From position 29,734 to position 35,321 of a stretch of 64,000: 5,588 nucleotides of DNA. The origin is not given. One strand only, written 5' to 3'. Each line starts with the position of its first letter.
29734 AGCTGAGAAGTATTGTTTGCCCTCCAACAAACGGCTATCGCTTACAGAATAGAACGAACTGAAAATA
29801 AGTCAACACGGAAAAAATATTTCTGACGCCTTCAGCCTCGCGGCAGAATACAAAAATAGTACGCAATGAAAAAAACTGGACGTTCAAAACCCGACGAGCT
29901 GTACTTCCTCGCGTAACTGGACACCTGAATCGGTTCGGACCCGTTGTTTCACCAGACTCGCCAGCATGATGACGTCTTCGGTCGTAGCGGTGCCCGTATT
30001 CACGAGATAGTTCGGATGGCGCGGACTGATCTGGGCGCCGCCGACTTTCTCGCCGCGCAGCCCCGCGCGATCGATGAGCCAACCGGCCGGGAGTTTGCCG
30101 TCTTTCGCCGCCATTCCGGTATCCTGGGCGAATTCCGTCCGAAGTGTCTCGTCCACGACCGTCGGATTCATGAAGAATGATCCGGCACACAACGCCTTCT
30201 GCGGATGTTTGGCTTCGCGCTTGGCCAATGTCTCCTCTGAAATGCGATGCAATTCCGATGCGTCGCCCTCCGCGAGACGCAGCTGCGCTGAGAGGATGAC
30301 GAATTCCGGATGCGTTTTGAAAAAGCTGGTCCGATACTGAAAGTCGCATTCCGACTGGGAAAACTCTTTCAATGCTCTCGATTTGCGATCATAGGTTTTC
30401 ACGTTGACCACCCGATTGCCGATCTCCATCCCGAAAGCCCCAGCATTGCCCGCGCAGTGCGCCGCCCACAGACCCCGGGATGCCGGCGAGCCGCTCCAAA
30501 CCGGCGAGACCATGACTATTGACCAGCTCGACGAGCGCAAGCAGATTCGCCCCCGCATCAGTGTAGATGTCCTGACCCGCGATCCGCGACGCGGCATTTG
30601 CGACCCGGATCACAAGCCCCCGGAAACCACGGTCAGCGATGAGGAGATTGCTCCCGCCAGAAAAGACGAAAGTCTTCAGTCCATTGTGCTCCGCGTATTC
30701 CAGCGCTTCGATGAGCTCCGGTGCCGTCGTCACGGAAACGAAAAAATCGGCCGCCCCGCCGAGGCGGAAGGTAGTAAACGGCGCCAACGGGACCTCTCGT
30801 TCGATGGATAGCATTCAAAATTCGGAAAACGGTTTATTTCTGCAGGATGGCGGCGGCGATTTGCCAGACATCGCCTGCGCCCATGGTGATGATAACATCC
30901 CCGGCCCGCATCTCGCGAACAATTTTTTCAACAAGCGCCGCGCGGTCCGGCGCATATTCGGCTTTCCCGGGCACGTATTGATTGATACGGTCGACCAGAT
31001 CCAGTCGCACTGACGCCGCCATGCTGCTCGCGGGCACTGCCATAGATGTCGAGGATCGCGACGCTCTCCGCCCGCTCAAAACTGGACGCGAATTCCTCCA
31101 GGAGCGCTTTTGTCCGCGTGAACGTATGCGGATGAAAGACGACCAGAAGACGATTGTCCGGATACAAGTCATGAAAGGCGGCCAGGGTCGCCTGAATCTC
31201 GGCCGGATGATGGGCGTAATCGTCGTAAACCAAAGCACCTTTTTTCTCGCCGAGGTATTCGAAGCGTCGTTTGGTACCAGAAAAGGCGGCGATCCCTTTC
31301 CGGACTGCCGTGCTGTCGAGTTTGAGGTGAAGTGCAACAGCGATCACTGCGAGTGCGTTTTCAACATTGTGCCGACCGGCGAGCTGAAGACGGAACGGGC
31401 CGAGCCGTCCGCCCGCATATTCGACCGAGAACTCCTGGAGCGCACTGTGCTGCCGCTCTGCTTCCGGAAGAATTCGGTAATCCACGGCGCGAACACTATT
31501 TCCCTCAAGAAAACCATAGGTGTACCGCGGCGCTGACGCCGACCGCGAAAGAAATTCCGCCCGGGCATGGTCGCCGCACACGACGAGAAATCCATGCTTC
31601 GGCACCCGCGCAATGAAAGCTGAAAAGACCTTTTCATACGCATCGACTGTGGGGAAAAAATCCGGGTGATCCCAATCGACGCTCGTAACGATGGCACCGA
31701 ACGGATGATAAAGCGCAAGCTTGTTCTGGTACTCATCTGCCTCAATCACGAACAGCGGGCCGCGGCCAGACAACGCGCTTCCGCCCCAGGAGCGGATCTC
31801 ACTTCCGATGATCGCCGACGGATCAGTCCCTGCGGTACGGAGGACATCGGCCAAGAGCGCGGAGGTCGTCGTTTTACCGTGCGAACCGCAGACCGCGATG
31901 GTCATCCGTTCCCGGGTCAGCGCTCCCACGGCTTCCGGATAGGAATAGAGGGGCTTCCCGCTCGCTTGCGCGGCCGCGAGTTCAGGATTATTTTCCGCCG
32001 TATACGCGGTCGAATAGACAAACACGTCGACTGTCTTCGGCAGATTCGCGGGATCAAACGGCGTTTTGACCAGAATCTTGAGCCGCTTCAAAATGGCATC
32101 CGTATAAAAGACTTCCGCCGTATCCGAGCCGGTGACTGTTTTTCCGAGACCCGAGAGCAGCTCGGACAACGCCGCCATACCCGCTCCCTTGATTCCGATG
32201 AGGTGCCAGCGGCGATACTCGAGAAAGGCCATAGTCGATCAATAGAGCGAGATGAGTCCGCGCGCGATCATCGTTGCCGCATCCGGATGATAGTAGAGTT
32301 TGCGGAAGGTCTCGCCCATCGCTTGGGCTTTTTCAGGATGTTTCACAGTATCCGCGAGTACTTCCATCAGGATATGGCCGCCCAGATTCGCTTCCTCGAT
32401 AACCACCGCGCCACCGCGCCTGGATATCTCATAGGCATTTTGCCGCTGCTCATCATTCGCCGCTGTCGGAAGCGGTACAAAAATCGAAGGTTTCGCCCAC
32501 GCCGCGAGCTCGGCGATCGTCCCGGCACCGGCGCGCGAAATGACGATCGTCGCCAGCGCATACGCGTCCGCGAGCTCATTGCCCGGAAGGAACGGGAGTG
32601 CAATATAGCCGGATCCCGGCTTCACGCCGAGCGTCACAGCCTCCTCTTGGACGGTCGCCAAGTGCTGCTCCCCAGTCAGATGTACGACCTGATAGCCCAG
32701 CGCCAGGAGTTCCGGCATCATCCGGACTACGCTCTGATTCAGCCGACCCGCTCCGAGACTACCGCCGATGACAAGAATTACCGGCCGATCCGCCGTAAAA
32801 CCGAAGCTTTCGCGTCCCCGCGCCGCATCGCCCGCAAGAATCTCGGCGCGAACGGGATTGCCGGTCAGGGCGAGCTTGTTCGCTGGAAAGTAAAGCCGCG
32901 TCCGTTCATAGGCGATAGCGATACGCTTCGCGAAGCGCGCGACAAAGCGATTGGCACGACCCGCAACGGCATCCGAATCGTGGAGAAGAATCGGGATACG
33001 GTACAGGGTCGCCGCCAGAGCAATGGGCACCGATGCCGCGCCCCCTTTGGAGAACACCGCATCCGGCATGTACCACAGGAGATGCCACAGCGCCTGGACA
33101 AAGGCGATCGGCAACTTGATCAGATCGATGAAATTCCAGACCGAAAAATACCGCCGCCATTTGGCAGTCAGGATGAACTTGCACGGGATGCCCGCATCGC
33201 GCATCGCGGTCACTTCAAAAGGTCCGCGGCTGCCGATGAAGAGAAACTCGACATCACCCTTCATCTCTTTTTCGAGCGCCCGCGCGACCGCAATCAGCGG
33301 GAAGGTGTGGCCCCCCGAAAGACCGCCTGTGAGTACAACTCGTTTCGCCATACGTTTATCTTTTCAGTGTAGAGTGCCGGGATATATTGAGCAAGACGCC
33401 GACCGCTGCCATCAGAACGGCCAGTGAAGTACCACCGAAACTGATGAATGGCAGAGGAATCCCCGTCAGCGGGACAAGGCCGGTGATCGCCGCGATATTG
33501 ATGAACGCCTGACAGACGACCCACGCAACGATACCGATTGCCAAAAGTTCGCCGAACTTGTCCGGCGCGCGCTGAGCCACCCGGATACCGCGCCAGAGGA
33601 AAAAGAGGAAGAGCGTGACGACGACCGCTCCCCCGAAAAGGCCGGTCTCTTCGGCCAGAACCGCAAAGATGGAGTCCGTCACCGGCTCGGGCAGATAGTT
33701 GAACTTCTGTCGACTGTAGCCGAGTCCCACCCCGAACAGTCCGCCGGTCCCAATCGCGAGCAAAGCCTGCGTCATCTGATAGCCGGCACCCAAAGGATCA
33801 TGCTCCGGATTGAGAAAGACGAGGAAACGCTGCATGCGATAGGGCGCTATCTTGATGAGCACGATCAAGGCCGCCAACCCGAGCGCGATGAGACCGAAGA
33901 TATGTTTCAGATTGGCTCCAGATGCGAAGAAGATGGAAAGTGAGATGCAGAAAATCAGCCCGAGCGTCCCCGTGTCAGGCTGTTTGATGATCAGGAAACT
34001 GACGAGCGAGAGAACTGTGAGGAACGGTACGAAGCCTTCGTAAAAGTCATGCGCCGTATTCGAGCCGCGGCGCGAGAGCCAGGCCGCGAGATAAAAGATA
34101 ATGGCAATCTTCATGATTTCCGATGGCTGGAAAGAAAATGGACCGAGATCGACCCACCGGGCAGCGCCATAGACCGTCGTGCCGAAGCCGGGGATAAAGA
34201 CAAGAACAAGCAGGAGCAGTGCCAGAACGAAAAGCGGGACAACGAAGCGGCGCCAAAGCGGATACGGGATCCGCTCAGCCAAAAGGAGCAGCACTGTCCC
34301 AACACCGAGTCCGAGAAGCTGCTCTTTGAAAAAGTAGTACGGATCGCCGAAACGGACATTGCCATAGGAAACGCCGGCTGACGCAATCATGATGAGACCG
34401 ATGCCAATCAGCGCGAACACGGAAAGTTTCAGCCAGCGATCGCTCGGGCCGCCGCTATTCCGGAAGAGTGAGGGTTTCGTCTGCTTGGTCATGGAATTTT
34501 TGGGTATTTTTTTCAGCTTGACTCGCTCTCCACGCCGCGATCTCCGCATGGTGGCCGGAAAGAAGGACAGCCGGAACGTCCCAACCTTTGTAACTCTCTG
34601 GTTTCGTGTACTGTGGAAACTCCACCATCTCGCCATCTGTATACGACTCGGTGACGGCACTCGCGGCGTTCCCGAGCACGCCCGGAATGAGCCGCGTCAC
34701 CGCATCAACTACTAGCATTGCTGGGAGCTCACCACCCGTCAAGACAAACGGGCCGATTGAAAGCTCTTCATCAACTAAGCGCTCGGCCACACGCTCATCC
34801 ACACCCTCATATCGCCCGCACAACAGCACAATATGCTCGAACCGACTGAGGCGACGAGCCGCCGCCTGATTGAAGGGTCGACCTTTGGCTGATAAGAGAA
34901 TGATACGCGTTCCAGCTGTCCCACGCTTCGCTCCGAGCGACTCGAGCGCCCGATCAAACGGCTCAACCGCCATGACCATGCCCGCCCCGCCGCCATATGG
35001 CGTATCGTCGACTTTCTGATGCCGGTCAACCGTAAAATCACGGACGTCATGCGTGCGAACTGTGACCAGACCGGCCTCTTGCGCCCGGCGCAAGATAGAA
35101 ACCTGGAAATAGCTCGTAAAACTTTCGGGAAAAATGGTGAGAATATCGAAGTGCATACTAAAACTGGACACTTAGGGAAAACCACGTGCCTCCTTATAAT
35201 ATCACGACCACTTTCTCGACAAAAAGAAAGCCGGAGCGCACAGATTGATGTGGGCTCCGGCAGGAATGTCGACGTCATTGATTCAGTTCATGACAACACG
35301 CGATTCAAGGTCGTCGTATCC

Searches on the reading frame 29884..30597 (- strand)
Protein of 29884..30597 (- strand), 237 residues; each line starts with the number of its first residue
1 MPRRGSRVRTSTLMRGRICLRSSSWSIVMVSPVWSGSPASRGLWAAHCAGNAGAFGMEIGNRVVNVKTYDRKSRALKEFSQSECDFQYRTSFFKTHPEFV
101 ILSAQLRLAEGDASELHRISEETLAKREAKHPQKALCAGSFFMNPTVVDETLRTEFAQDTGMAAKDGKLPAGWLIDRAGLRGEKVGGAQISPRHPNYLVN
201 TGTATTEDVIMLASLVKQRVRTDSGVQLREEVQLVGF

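Call 14: search_protein_families(library=pfam, proteins=[window:29884-30597:-], max_evalue=0.001)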
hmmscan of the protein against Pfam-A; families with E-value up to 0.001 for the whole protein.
window:29884-30597:- (237 aa): 1 family
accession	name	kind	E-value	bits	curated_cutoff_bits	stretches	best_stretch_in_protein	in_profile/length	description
PF02873.21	MurB_C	-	1.4e-28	99.4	27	1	121-235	7-99/99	UDP-N-acetylenolpyruvoylglucosamine reductase, C-terminal domain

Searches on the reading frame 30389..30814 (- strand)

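Call 14: search_protein_families(library=pfam, proteins=[window:30389-30814:-], max_evalue=0.001)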
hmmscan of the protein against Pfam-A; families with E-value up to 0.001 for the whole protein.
window:30389-30814:- (141 aa): 1 family
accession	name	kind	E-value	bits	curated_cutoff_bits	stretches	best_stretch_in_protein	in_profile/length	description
PF01565.28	FAD_binding_4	-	1.1e-13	51.5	26.4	1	23-128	2-112/139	FAD binding domain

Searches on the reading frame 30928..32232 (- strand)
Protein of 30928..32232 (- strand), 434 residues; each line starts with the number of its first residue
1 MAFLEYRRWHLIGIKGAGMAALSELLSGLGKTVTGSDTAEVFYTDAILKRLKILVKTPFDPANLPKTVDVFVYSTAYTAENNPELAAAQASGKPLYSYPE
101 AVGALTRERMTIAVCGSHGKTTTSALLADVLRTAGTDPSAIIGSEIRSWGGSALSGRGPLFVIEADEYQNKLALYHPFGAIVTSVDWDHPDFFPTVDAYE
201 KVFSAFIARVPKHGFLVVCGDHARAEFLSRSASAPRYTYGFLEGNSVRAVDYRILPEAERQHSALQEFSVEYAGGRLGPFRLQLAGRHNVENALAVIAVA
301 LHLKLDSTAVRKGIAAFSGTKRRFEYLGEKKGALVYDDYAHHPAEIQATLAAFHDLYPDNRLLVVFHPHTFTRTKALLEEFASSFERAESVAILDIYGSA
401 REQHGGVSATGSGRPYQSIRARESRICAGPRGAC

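Call 15: search_protein_families(library=pfam, proteins=[window:30928-32232:-], max_evalue=0.001)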
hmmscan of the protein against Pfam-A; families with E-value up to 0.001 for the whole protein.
window:30928-32232:- (434 aa): 3 families
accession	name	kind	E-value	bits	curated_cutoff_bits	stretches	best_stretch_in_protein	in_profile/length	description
PF08245.18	Mur_ligase_M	-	3.8e-22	79.7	24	1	114-300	1-200/200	Mur ligase middle domain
PF02875.26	Mur_ligase_C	-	2.8e-15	57.7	28.4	1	322-394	1-75/127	Mur ligase, glutamate ligase domain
PF01225.30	Mur_ligase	-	2.8e-14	53.7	21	1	10-108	3-93/95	Mur ligase family, catalytic domain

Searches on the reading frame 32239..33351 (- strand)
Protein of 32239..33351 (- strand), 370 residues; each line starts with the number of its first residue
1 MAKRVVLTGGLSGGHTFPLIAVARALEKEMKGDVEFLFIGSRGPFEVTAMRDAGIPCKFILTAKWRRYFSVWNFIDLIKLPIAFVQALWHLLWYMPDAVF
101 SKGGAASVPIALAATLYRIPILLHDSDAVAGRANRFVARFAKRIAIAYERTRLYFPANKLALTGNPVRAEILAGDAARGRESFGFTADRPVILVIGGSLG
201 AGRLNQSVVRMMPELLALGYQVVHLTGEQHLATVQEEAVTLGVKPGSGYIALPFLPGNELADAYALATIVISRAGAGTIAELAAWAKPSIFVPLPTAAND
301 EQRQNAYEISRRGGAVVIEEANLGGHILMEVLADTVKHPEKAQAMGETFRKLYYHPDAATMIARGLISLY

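Call 15: search_protein_families(library=pfam, proteins=[window:32239-33351:-], max_evalue=0.001)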
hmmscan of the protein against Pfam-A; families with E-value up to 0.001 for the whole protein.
window:32239-33351:- (370 aa): 2 families
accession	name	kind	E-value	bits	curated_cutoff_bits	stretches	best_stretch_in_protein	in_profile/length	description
PF04101.22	Glyco_tran_28_C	-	1.1e-33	117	22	1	191-348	1-153/166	Glycosyltransferase family 28 C-terminal domain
PF03033.26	Glyco_transf_28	-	4.3e-23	82.4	26.2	1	5-146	1-139/139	Glycosyltransferase family 28 N-terminal domain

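Call 38: find_encoding_contigs(protein=window:32239-33351:-, flank=10000, max_places=10)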
Protein window:32239-33351:- (370 aa): 1 contig read that carries it; 1 place shown.
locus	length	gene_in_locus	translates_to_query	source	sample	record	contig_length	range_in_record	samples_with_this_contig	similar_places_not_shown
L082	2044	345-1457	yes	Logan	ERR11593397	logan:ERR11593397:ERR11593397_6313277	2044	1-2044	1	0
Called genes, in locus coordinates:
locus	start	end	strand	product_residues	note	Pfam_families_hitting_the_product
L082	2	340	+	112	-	?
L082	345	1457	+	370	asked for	PF03033:Glyco_transf_28, PF04101:Glyco_tran_28_C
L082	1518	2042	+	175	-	?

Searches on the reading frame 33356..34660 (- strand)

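Call 15: search_protein_families(library=pfam, proteins=[window:33356-34660:-], max_evalue=0.001)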
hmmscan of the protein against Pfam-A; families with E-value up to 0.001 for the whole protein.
window:33356-34660:- (434 aa): 1 family
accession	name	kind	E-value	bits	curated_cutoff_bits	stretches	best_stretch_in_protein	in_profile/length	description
PF01098.24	FTSW_RODA_SPOVE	-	2.7e-108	362.6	26.4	1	77-430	3-354/356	Cell cycle protein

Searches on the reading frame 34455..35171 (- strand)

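Call 15: search_protein_families(library=pfam, proteins=[window:34455-35171:-], max_evalue=0.001)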
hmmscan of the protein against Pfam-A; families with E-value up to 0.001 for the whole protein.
window:34455-35171:- (238 aa): 1 family
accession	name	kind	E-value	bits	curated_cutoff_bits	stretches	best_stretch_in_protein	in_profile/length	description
PF01746.26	tRNA_m1G_MT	-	4.3e-59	200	27.3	1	28-225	2-192/195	tRNA (Guanine-1)-methyltransferase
